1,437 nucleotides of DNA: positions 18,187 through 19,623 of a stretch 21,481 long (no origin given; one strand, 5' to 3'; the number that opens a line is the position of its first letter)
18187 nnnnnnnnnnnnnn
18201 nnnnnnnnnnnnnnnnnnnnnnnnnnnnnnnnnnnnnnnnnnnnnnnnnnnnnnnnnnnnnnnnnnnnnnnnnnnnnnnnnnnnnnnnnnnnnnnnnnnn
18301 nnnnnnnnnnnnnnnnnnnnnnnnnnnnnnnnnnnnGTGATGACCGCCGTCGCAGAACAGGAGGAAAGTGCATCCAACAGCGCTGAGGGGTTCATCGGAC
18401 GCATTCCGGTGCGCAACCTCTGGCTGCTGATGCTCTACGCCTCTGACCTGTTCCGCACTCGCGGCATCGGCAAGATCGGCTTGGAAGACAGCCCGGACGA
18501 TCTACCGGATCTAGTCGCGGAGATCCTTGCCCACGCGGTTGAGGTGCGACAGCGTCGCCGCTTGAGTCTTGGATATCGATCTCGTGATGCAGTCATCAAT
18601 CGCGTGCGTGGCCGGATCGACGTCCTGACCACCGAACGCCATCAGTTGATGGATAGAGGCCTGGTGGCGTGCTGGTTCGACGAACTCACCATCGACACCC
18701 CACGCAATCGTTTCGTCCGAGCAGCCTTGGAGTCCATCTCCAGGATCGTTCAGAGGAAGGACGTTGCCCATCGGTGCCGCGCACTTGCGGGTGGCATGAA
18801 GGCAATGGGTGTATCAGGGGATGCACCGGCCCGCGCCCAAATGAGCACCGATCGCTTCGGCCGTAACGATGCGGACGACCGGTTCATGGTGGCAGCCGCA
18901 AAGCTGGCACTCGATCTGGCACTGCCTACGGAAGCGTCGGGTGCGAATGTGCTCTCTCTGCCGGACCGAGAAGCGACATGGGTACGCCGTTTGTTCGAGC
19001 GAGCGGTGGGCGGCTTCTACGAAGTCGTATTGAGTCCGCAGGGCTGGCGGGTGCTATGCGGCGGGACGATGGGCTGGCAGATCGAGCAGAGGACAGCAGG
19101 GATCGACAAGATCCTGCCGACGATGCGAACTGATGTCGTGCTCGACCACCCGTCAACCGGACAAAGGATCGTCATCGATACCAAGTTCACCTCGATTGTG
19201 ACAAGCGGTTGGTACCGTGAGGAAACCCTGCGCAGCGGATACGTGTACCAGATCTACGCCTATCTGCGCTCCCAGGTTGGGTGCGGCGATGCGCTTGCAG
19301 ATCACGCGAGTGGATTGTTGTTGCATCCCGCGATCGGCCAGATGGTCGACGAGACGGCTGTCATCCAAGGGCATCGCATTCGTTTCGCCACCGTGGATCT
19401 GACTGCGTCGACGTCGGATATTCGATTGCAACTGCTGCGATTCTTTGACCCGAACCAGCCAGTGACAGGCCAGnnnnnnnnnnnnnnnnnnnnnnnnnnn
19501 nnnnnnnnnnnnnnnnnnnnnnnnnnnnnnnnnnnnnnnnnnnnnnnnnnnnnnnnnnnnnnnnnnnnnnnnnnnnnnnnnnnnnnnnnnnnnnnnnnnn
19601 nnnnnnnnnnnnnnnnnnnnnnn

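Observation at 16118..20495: McrBC module extended by a translationally coupled SIR2-like (DUF4917-type) third gene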

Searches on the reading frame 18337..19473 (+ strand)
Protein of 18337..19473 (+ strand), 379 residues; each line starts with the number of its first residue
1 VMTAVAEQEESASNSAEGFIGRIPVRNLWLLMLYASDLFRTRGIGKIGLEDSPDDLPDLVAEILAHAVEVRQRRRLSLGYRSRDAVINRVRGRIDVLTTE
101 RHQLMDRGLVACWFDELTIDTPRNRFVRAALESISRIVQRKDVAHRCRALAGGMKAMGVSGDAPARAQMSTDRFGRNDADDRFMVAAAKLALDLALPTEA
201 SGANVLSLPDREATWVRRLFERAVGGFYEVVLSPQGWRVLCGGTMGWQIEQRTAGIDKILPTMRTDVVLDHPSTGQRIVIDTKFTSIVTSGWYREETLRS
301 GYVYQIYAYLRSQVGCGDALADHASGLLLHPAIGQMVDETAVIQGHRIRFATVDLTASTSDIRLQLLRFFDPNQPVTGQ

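Call 4: search_protein_families(library=pfam, proteins=[window:18337-19473:+], max_evalue=1)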
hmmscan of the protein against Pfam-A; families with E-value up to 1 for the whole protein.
window:18337-19473:+ (379 aa): 3 families
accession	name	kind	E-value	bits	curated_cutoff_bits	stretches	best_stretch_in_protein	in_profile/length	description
PF10117.15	McrBC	-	3.8e-18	65.9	23.9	1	26-311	31-305/318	McrBC 5-methylcytosine restriction system component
PF09823.15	DUF2357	-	0.037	13.7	23.3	1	116-144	158-186/251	Domain of unknown function (DUF2357)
PF16733.10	NRho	-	0.14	12.8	27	1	198-226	32-61/69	Rhomboid N-terminal domain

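Call 5: search_protein_families(library=padloc, proteins=[window:18337-19473:+], max_evalue=1)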
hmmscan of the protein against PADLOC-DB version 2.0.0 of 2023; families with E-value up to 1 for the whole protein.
window:18337-19473:+ (379 aa): 0 families

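Call 6: search_protein_families(library=ncbifam, proteins=[window:18337-19473:+], max_evalue=1)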
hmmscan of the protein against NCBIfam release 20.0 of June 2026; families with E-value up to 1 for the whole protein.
window:18337-19473:+ (379 aa): 2 families
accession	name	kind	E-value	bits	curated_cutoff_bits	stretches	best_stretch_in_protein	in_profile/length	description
NF007277.0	PRK09736.1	equivalog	7.3e-137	456.2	338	1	20-373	4-351/353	5-methylcytosine-specific restriction endonuclease system specificity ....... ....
NF007308.0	PRK09792.1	equivalog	0.14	11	747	1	131-194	250-313/421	4-aminobutyrate transaminase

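Call 43: find_related_loci(query=window:18340-19473:+, collection=metagenome_contigs, flank=5000)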
Query window:18340-19473:+ (378 aa) in metagenome_contigs; peptide patterns used: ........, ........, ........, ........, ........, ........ (x = any residue, [..] = any of these).
347 stretches matched a pattern; 229 encode a relative of the query (tblastn E <= 1e-3); the best 80 are kept; 80 distinct loci.
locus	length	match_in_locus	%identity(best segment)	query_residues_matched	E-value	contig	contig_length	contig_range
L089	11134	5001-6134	96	1-378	0e+0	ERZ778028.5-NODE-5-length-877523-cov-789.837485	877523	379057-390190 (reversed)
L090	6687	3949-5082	96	1-378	0e+0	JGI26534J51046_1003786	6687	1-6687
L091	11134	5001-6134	96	1-378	0e+0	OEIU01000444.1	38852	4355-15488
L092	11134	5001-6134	96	1-378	0e+0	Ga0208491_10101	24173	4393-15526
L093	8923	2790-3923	95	1-378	0e+0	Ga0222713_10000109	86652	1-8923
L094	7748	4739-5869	94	1-377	0e+0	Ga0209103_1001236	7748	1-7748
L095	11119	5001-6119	94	1-373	0e+0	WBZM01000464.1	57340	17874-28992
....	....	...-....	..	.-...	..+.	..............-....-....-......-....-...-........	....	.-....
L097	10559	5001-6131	93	1-377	0e+0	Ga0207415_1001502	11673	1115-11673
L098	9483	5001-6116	93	1-372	0e+0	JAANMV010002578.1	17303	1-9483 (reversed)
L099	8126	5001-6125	92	1-375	0e+0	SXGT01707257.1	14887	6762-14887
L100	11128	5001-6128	91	1-376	0e+0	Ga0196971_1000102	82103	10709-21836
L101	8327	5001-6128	92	2-377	0e+0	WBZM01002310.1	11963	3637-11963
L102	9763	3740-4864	91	1-375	0e+0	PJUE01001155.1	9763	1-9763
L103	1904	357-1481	90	1-375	0e+0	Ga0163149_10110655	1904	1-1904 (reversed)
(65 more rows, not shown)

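Call 56: search_solved_structures(query=window:18340-19473:+, max_evalue=0.01, show_alignments=1)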
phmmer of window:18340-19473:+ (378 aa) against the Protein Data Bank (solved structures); distinct sequences matched with E-value up to 0.01: 2.
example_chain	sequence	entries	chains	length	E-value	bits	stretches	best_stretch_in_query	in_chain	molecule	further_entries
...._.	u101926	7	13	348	1.4e-16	63.9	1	22-370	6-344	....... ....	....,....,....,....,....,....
7vsr_M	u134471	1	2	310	2.6e-06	30.1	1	156-370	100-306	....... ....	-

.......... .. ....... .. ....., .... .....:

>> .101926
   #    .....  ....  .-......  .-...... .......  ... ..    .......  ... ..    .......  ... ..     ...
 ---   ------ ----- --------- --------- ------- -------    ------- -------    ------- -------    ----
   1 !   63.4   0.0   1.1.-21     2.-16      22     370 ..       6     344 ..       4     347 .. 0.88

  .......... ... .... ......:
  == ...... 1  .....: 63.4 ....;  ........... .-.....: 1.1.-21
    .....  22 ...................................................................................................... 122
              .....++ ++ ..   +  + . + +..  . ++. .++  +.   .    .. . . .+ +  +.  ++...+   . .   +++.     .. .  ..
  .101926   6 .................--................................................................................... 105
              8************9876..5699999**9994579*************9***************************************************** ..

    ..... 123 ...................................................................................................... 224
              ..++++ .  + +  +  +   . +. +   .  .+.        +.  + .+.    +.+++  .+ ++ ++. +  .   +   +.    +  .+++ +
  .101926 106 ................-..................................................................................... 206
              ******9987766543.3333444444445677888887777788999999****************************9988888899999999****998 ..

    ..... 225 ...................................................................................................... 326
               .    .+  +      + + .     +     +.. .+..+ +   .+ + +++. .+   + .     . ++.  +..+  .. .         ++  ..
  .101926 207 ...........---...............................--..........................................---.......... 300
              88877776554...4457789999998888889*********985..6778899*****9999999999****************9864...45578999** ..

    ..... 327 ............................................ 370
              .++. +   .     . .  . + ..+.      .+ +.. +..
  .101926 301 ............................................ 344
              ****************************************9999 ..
